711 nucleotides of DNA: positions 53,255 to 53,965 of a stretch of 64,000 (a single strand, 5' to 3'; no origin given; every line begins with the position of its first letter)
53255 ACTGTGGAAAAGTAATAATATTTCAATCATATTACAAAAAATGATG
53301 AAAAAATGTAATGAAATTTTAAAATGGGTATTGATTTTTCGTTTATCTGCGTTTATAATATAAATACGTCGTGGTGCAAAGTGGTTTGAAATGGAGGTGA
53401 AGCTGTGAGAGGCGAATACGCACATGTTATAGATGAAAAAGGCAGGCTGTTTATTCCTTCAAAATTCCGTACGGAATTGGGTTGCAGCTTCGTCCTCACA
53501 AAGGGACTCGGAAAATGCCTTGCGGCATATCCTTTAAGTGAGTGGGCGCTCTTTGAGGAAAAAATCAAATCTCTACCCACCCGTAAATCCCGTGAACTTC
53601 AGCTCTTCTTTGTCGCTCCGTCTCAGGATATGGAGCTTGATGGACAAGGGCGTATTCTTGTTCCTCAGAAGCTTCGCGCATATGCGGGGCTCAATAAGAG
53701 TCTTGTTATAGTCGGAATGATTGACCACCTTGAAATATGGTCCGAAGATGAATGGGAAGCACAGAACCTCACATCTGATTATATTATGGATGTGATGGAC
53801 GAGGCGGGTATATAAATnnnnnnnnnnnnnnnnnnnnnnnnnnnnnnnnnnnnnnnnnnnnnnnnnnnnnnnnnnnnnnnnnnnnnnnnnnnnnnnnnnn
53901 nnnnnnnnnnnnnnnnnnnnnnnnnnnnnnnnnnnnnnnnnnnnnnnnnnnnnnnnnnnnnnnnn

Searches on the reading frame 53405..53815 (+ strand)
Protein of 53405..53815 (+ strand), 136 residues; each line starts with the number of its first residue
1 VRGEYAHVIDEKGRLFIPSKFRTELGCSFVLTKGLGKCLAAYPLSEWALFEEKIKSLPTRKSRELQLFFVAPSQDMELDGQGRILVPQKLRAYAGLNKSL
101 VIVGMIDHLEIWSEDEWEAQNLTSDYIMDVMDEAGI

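Call 5: search_protein_families(library=pfam, proteins=[window:53405-53815:+])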
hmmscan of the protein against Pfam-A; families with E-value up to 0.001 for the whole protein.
window:53405-53815:+ (136 aa): 1 family
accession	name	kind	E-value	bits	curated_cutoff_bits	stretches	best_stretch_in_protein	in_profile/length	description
PF02381.23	MraZ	-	3.9e-34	116.9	23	2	72-120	4-52/72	MraZ protein, putative antitoxin-like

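Call 11: find_encoding_contigs(protein=window:53405-53815:+, flank=3000, max_places=10)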
Protein window:53405-53815:+ (136 aa): 14 contigs read that carry it; 10 places shown.
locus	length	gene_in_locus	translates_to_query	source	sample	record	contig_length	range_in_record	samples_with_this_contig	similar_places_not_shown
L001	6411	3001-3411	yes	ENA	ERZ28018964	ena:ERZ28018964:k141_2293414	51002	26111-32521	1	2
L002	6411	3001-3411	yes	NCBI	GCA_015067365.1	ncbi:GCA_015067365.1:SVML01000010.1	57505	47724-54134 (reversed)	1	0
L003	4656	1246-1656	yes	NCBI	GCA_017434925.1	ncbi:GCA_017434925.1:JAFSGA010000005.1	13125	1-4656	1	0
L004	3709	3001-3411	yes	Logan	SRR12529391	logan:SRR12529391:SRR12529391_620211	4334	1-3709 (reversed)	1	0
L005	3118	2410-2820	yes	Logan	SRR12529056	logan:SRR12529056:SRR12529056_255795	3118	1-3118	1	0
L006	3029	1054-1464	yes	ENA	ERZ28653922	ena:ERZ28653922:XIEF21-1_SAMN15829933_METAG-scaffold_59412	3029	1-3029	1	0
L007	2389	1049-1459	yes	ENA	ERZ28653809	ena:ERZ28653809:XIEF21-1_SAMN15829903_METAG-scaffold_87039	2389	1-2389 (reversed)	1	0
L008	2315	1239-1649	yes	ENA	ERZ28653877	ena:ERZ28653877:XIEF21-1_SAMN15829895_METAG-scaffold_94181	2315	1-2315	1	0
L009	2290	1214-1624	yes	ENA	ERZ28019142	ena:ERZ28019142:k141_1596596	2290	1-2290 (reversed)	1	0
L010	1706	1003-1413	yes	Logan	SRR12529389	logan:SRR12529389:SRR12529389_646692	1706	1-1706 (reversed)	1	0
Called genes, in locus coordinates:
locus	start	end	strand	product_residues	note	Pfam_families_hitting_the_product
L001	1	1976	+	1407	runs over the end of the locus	PF01548:DEDD_Tnp_IS110 (faint), PF01869:BcrAD_BadFG, PF09989:DUF2229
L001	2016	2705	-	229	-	PF04607:RelA_SpoT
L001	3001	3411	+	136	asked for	PF02381:MraZ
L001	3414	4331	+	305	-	PF01795:Methyltransf_5, PF13847:Methyltransf_31, PF13649:Methyltransf_25 (weak)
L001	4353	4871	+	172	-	-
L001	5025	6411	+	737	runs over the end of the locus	PF03717:PBP_dimer, PF00905:Transpeptidase, PF03793:PASTA (weak)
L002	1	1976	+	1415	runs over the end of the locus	PF01548:DEDD_Tnp_IS110 (faint), PF01869:BcrAD_BadFG, PF09989:DUF2229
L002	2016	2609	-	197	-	PF04607:RelA_SpoT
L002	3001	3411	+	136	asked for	PF02381:MraZ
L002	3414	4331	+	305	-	PF01795:Methyltransf_5, PF13847:Methyltransf_31, PF13649:Methyltransf_25 (weak)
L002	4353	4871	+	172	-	-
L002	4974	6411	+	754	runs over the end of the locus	PF03717:PBP_dimer, PF00905:Transpeptidase, PF03793:PASTA (weak)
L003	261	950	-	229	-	PF04607:RelA_SpoT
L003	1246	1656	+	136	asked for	PF02381:MraZ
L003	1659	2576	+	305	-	PF01795:Methyltransf_5, PF13847:Methyltransf_31, PF13649:Methyltransf_25 (weak)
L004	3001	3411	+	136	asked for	PF02381:MraZ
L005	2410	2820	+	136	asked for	PF02381:MraZ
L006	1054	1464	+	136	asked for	PF02381:MraZ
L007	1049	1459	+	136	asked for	PF02381:MraZ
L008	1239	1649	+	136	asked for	PF02381:MraZ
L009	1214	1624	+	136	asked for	PF02381:MraZ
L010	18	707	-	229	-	PF04607:RelA_SpoT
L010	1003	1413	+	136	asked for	PF02381:MraZ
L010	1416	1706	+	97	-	?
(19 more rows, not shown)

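Call 13: find_related_loci(query=window:53405-53812:+, collection=genome_contigs, flank=3000)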
Query window:53405-53812:+ (136 aa) in genome_contigs; peptide patterns used: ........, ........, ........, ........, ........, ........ (x = any residue, [..] = any of these).
116 stretches matched a pattern; 27 encode a relative of the query (tblastn E <= 1e-3); 27 distinct loci.
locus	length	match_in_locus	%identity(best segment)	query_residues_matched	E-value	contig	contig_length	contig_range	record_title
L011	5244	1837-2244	95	1-136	6e-87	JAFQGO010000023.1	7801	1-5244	MAG: Oscillospiraceae bacterium isolate RGIG1800 Goat_Cecum-4__c91259, whole genome shotgun sequence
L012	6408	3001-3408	95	1-136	6e-87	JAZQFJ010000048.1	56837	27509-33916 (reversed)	MAG: Eubacteriales bacterium isolate T1900044633_TS20190099.MAGScoT_cleanbin_000012 SGB_1084_k141_1266675, whole genome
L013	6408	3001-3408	95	1-136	6e-87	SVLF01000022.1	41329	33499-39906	MAG: Oscillospiraceae bacterium isolate SIG480 NODE_4921_length_41329_cov_1.627542, whole genome shotgun sequence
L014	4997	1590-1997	94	1-136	2e-86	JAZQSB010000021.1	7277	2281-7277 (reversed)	MAG: Eubacteriales bacterium isolate T1900045215_TC20190211.MAGScoT_cleanbin_000046 SGB_5361_k141_1220256, whole genome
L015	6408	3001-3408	94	1-136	2e-86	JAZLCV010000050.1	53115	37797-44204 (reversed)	MAG: Eubacteriales bacterium isolate T1900045044_TC20190037.MAGScoT_cleanbin_000030 SGB_4494_k141_147684, whole genome s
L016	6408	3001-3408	94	1-136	2e-86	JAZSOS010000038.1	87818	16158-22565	MAG: Eubacteriales bacterium isolate T1900044548_TS20190014.MAGScoT_cleanbin_000040 SGB_167_k141_1142721, whole genome s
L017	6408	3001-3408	93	1-136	5e-85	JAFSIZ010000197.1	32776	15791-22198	MAG: Oscillospiraceae bacterium isolate RGIG3186 Goat_Rectum.Co__c2813128, whole genome shotgun sequence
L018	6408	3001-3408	90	1-136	2e-83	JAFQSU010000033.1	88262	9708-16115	MAG: Oscillospiraceae bacterium isolate RGIG2118 Goat_Colon-4__c232470, whole genome shotgun sequence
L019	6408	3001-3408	90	1-136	3e-83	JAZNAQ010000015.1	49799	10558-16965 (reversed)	MAG: Eubacteriales bacterium isolate T1900044746_TS20190212.MAGScoT_cleanbin_000012 SGB_2120_k141_843206, whole genome s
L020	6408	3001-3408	88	1-136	2e-80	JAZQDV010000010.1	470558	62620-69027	MAG: Eubacteriales bacterium isolate T1900044636_TS20190102.MAGScoT_cleanbin_000005 SGB_1146_k141_646438, whole genome s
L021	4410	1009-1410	77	1-134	6e-70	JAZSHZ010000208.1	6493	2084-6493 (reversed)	MAG: Eubacteriales bacterium isolate T1900044574_TS20190040.MAGScoT_cleanbin_000011 SGB_470_k141_900689, whole genome sh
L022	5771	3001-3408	67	1-136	2e-60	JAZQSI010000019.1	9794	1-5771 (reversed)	MAG: Eubacteriales bacterium isolate T1900045209_TC20190205.MAGScoT_cleanbin_000010 SGB_5344_k141_393606, whole genome s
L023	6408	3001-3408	65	1-136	1e-60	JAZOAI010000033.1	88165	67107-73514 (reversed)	MAG: Eubacteriales bacterium isolate T1900044764_TS20190230.MAGScoT_cleanbin_000001 SGB_2388_k141_1760934, whole genome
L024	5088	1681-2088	65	1-136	8e-61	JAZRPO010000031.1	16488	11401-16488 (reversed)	MAG: Eubacteriales bacterium isolate T1900045376_YK20190066.MAGScoT_cleanbin_000002 SGB_6872_k141_2652268, whole genome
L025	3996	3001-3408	64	1-136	3e-59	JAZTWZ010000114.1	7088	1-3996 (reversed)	MAG: Eubacteriales bacterium isolate T1900045331_YK20190020.MAGScoT_cleanbin_000039 SGB_6530_k141_2278756, whole genome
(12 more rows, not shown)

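Call 28: find_related_loci(query=A1, collection=metagenome_contigs, flank=2500)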
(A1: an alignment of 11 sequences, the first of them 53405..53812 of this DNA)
Query A1 (136 aa) in metagenome_contigs; peptide patterns used: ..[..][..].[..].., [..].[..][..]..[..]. (x = any residue, [..] = any of these).
600 stretches matched a pattern (row limit reached: there are more); 358 encode a relative of the query (tblastn E <= 1e-3); the best 80 are kept; 80 distinct loci.
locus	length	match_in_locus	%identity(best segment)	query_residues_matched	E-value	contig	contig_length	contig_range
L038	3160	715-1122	63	1-136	8e-58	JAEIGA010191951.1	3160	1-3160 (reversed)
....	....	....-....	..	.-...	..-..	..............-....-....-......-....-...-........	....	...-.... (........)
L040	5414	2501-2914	54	3-136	9e-44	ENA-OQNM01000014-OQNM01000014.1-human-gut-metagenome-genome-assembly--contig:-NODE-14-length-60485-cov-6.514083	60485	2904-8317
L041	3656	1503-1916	54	3-136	9e-44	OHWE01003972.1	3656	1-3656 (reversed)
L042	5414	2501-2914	54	3-136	9e-44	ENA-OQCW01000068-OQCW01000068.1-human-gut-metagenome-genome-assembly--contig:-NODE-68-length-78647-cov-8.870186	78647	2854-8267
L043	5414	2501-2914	54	3-136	9e-44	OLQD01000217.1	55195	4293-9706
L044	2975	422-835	54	3-136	9e-44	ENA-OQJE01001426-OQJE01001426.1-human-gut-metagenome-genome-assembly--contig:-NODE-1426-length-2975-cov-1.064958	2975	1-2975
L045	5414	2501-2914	54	3-136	9e-44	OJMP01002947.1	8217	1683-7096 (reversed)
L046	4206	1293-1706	54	3-136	9e-44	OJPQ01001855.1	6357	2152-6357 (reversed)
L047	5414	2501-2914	54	3-136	9e-44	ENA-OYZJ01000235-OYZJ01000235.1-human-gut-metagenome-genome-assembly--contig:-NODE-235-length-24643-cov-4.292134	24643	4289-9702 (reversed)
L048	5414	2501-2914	54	3-136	9e-44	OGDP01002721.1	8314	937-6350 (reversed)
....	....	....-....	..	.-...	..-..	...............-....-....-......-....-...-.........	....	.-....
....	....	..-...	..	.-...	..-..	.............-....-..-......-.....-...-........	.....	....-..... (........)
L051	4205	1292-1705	54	3-136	9e-44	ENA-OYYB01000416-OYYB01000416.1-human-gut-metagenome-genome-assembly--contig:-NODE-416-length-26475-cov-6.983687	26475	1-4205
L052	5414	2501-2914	54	3-136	9e-44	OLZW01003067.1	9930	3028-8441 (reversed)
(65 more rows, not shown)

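Call 42: search_protein_families(library=ncbifam, proteins=[window:53405-53812:+])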
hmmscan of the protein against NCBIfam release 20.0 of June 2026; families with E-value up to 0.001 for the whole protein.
window:53405-53812:+ (136 aa): 6 families
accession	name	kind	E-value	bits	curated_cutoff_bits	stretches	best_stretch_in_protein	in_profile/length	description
TIGR00242.1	TIGR00242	equivalog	7.7e-36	123.2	98.35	1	1-122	2-126/144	division/cell wall cluster transcriptional repressor MraZ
NF001482.0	PRK00326.3-4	equivalog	3.5e-27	95.1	168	1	2-121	3-141/160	division/cell wall cluster transcriptional repressor MraZ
NF001476.0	PRK00326.2-2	equivalog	2.2e-24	85.9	162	1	2-132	6-150/163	division/cell wall cluster transcriptional repressor MraZ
NF001477.0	PRK00326.2-4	equivalog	2.9e-14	53.3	162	1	6-119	9-129/155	division/cell wall cluster transcriptional repressor MraZ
NF001483.0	PRK00326.3-5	equivalog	3.3e-14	53.4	239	1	7-125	9-135/155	division/cell wall cluster transcriptional repressor MraZ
NF001475.0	PRK00326.2-1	equivalog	1.1e-06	28.6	257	1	4-119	7-129/149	division/cell wall cluster transcriptional repressor MraZ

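Call 44: find_homologous_proteins(query=window:53405-53812:+, max_evalue=1e-10)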
Query window:53405-53812:+ (136 aa): 230 proteins with E <= 1e-10 among 234 candidates; the best 120 are listed.
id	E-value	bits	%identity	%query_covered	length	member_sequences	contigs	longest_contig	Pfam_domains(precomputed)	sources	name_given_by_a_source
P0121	1.8e-81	289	96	100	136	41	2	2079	PF02381.24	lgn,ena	-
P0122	2.0e-76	273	90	100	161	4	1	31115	PF02381.24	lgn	-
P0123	8.5e-75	267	88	100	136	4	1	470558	PF02381.24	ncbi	-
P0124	1.9e-73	263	88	99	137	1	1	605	PF02381.24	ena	-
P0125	5.8e-73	261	87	100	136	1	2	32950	PF02381.24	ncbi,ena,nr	ncbi:MAG: division/cell wall cluster transcriptional repressor MraZ [Oscillospiraceae bacterium]|nr:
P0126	2.9e-71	256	83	100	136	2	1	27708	PF02381.24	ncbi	-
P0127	3.2e-68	246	81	100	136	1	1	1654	PF02381.24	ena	-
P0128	1.8e-65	237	76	100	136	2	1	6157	PF02381.24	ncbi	-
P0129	1.9e-65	237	75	100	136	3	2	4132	PF02381.24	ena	-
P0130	1.8e-64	234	78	99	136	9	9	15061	PF02381.24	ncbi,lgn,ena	-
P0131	1.7e-62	227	75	100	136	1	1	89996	PF02381.24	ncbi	-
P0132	1.6e-59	218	72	100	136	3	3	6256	PF02381.24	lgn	-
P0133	2.6e-54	201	66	100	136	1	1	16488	PF02381.24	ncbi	-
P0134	2.9e-54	201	67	100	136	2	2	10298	PF02381.24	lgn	-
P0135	2.5e-53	198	66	100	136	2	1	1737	PF02381.24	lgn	-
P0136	3.9e-53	197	64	100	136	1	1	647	PF02381.24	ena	-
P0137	3.0e-52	194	64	100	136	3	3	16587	PF02381.24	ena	-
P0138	9.3e-52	193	64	100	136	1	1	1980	PF02381.24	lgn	-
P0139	6.0e-51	190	63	100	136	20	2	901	PF02381.24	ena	-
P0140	7.2e-51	190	62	100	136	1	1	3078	PF02381.24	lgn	-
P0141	7.0e-50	187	62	100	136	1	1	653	PF02381.24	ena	-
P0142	9.2e-50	186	65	100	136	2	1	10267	PF02381.24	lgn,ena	-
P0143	4.7e-49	184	64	100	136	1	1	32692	PF02381.24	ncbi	-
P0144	1.3e-48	183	63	100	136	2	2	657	PF02381.24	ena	-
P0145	8.8e-47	177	94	65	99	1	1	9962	PF02381.24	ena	-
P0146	1.1e-40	157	58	99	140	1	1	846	PF02381.24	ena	-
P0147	4.7e-38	148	53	99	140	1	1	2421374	PF02381.24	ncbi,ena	-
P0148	1.4e-36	144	51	99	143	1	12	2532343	PF02381.24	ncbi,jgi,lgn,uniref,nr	ncbi:MraZ protein [Caldicellulosiruptor obsidiansis OB47]|uniref:Transcriptional regulator MraZ n=2 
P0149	1.5e-36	143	51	99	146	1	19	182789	PF02381.24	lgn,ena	-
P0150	1.5e-36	143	51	99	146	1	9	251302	PF02381.24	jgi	-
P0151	2.1e-36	143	51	99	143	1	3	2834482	PF02381.24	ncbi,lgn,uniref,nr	ncbi:division/cell wall cluster transcriptional repressor MraZ [Anaerocellum danielii]|uniref:Transc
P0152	5.4e-36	142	51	100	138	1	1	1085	PF02381.24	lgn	-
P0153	7.2e-36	141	50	99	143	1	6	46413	PF02381.24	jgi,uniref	uniref:Transcriptional regulator MraZ n=1 Tax=Caldicellulosiruptor owensensis TaxID=55205 RepID=A0A7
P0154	7.8e-36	141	50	99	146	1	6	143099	PF02381.24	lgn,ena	-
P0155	1.1e-35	141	54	99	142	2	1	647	PF02381.24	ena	-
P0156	1.5e-35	140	53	99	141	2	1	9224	PF02381.24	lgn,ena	-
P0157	4.1e-35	139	53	99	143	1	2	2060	PF02381.24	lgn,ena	-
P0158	6.8e-35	138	49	99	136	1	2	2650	PF02381.24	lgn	-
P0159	6.9e-35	138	51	99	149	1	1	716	PF02381.24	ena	-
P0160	1.1e-34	138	52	97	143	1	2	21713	PF02381.24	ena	-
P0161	2.1e-34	137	53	99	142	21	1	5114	PF02381.24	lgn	-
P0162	3.8e-34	136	52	90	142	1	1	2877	PF02381.24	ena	-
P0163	3.8e-34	136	53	99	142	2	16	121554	PF02381.24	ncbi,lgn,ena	-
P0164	3.8e-34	136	53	99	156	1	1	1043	PF02381.24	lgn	-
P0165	3.9e-34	136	53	99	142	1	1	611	PF02381.24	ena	-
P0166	5.7e-34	135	53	99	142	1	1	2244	PF02381.24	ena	-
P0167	8.3e-34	135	49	99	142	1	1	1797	PF02381.24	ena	-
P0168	1.5e-33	134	49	99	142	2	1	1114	PF02381.24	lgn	-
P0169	1.5e-33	134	50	96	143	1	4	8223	PF02381.24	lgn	-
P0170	2.1e-33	133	51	96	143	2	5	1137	PF02381.24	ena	-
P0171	2.2e-33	133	53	90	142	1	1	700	PF02381.24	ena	-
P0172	2.2e-33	133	52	90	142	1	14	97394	PF02381.24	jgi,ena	-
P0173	3.6e-33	133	52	90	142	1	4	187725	PF02381.24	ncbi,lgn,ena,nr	ncbi:MAG: division/cell wall cluster transcriptional repressor MraZ [Clostridia bacterium]|nr:divisi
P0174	4.4e-33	132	50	99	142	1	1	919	PF02381.24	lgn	-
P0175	4.5e-33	132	51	99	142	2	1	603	PF02381.24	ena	-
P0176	5.0e-33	132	49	99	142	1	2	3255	PF02381.24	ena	-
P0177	5.4e-33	132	52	99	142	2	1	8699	PF02381.24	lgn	-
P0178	5.4e-33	132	49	100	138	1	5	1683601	PF02381.24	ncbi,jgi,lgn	ncbi:MAG: division/cell wall cluster transcriptional repressor MraZ [Oscillospiraceae bacterium]|jgi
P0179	6.1e-33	132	49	99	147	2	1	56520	PF02381.24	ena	-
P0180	8.6e-33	131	55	85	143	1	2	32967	PF02381.24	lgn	-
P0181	8.7e-33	131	51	90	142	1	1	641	PF02381.24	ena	-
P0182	1.0e-32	131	50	99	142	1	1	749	PF02381.24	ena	-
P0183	1.1e-32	131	50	99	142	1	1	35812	PF02381.24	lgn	-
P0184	1.2e-32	131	50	99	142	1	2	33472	PF02381.24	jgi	-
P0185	1.3e-32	131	49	99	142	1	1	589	PF02381.24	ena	-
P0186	1.3e-32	131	50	99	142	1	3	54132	PF02381.24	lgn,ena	-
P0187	1.4e-32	131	49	99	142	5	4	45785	PF02381.24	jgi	jgi:MraZ protein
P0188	1.4e-32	131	48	99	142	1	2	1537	PF02381.24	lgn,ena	-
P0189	1.5e-32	131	48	98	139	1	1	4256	PF02381.24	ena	-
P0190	1.5e-32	131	49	99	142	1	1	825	PF02381.24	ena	-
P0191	1.5e-32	131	49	99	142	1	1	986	PF02381.24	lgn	-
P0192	2.2e-32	130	50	99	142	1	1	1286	PF02381.24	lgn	-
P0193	2.2e-32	130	48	90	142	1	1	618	PF02381.24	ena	-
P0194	2.5e-32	130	48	99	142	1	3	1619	PF02381.24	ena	-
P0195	2.8e-32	130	47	99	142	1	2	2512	PF02381.24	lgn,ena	-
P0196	3.0e-32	130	50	99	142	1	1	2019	PF02381.24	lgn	-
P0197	3.3e-32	129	49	99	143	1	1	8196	PF02381.24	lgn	-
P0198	3.5e-32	129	49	90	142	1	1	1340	PF02381.24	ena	-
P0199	4.2e-32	129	49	90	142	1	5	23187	PF02381.24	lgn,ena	-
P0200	4.4e-32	129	50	90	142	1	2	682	PF02381.24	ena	-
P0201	4.6e-32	129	52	86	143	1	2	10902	PF02381.24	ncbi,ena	-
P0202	4.6e-32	129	47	99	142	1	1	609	PF02381.24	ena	-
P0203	4.7e-32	129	48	99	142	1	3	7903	PF02381.24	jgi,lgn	jgi:MraZ protein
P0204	5.2e-32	129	51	90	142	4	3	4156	PF02381.24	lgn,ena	-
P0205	5.2e-32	129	49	99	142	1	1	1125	PF02381.24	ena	-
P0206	5.3e-32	129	47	99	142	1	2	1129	PF02381.24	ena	-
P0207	5.4e-32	129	50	90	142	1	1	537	PF02381.24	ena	-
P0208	5.7e-32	129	55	86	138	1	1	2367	PF02381.24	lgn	-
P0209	5.7e-32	129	50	99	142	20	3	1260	PF02381.24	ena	-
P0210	6.4e-32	129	47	99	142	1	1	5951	PF02381.24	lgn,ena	-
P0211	6.4e-32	129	49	99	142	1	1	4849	PF02381.24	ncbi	-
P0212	7.0e-32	128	48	99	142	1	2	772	PF02381.24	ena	-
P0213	8.4e-32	128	54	85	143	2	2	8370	PF02381.24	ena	-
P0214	8.8e-32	128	47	99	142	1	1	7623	PF02381.24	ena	-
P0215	1.0e-31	128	47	99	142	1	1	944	PF02381.24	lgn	-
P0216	1.1e-31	128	52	97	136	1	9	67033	PF02381.24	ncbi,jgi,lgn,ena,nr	ncbi:MAG: division/cell wall cluster transcriptional repressor MraZ [Clostridia bacterium]|nr:divisi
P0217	1.1e-31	128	48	99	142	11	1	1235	PF02381.24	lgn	-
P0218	1.2e-31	128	50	85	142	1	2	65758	PF02381.24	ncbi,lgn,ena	-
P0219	1.2e-31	128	48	99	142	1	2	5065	PF02381.24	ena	-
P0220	1.2e-31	128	48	99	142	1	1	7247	PF02381.24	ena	-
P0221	1.3e-31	128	48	99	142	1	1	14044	PF02381.24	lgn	-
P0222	1.4e-31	127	47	99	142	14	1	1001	PF02381.24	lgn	-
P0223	1.4e-31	127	48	90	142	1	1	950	PF02381.24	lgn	-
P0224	1.4e-31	127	48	90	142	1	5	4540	PF02381.24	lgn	-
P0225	1.5e-31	127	47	99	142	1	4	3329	PF02381.24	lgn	-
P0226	1.6e-31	127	48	99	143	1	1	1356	PF02381.24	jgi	jgi:MraZ protein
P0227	1.7e-31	127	50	99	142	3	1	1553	PF02381.24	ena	-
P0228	1.7e-31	127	48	90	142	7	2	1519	PF02381.24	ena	-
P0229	1.7e-31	127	49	99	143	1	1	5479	PF02381.24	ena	-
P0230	1.9e-31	127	48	90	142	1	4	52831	PF02381.24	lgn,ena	-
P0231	2.0e-31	127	47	99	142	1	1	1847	PF02381.24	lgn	-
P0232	2.1e-31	127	47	99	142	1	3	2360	PF02381.24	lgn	-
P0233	2.1e-31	127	48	90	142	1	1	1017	PF02381.24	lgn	-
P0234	2.5e-31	127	48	90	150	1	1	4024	PF02381.24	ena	-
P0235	2.7e-31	127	48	90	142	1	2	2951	PF02381.24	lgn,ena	-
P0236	2.7e-31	127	50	99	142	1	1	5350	PF02381.24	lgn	-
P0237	2.7e-31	127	48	90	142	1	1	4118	PF02381.24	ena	-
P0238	3.1e-31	126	50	99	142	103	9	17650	PF02381.24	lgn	-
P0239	3.7e-31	126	49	99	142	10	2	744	PF02381.24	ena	-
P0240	3.7e-31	126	48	90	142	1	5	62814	PF02381.24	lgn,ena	-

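Call 45: find_encoding_contigs(protein=P0131, flank=2000, max_places=1)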
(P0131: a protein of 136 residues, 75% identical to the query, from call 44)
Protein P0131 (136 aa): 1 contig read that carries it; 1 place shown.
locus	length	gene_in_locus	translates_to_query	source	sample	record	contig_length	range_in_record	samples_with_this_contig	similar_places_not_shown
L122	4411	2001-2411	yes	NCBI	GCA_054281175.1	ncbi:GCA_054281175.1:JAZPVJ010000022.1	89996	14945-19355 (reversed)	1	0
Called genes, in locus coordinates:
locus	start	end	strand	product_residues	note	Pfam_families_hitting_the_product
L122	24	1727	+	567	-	PF00884:Sulfatase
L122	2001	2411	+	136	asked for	PF02381:MraZ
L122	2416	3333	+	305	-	PF01795:Methyltransf_5, PF13847:Methyltransf_31 (faint)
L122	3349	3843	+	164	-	-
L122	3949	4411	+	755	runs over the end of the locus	PF03717:PBP_dimer, PF00905:Transpeptidase, PF03793:PASTA (weak)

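Call 46: find_encoding_contigs(protein=P0132, flank=2000, max_places=1)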
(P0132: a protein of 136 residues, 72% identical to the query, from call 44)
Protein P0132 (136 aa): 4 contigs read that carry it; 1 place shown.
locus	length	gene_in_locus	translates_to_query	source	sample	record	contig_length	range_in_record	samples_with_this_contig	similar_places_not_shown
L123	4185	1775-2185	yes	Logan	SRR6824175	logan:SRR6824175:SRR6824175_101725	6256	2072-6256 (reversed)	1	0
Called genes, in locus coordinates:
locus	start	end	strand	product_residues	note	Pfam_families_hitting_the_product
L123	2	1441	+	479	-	?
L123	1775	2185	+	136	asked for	PF02381:MraZ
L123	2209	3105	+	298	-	PF01795:Methyltransf_5, PF13847:Methyltransf_31 (weak)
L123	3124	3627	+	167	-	-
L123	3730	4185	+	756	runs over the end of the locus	PF03717:PBP_dimer, PF00905:Transpeptidase, PF03793:PASTA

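Call 47: find_encoding_contigs(protein=P0147, flank=2000, max_places=1)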
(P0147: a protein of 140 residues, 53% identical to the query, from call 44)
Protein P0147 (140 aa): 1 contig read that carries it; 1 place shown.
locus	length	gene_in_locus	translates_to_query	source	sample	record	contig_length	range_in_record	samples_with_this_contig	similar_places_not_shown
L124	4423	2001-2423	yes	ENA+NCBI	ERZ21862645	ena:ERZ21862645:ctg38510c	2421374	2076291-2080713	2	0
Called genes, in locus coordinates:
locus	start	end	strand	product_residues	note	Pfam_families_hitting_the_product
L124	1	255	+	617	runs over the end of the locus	PF01541:GIY-YIG, PF27096:UvrC_M, PF02151:UVR (weak), PF22920:UvrC_RNaseH, PF08459:UvrC_RNaseH_dom, PF14520:HHH_5 (weak)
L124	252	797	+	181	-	PF03602:Cons_hypoth95, PF06325:PrmA (weak), PF05175:MTS (weak), PF09445:Methyltransf_15 (weak)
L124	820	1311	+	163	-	PF01467:CTP_transf_like, PF08218:Citrate_ly_lig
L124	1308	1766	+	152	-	-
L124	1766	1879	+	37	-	-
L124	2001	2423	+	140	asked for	PF02381:MraZ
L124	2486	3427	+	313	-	PF01795:Methyltransf_5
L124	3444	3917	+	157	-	PF04977:DivIC (weak)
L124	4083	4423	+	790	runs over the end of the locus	PF03717:PBP_dimer, PF00905:Transpeptidase, PF03793:PASTA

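Call 48: find_encoding_contigs(protein=P0178, flank=2000, max_places=1)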
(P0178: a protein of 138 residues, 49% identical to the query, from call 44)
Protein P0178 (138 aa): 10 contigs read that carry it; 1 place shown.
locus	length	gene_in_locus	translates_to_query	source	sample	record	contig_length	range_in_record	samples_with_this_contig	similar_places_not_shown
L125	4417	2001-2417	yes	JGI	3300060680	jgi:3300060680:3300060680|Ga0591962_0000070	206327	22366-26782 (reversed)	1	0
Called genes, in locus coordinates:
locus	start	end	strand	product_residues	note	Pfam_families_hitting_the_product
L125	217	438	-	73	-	-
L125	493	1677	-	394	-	PF07670:Gate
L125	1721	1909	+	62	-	-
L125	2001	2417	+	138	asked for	PF02381:MraZ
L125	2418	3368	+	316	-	PF01795:Methyltransf_5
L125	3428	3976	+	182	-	-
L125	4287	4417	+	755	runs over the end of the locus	PF03717:PBP_dimer, PF00905:Transpeptidase, PF03793:PASTA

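Call 60: find_encoding_contigs(protein=P0130, flank=1500, max_places=1)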
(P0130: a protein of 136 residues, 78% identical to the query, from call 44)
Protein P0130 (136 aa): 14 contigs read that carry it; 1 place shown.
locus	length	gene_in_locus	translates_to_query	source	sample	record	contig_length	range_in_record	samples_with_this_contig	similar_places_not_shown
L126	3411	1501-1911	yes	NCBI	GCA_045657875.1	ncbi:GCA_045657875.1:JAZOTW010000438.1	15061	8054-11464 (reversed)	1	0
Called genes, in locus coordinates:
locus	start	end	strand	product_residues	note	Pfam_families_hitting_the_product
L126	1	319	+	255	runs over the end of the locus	PF01182:Glucosamine_iso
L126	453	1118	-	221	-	PF04607:RelA_SpoT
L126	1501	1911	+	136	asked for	PF02381:MraZ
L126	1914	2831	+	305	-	PF01795:Methyltransf_5, PF13847:Methyltransf_31, PF13649:Methyltransf_25 (weak)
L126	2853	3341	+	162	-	-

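Call 61: find_encoding_contigs(protein=P0128, flank=1500, max_places=1)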
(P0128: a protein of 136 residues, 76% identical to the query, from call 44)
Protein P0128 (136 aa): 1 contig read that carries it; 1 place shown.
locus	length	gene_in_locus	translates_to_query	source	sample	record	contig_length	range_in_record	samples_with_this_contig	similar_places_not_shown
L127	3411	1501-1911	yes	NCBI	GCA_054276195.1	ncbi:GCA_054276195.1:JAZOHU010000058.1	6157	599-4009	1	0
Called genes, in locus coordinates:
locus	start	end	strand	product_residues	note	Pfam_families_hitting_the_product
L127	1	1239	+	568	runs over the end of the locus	PF00884:Sulfatase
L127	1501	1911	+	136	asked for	PF02381:MraZ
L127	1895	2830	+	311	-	PF01795:Methyltransf_5, PF13847:Methyltransf_31 (weak), PF13649:Methyltransf_25 (faint)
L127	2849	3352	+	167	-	-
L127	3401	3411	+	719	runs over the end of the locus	?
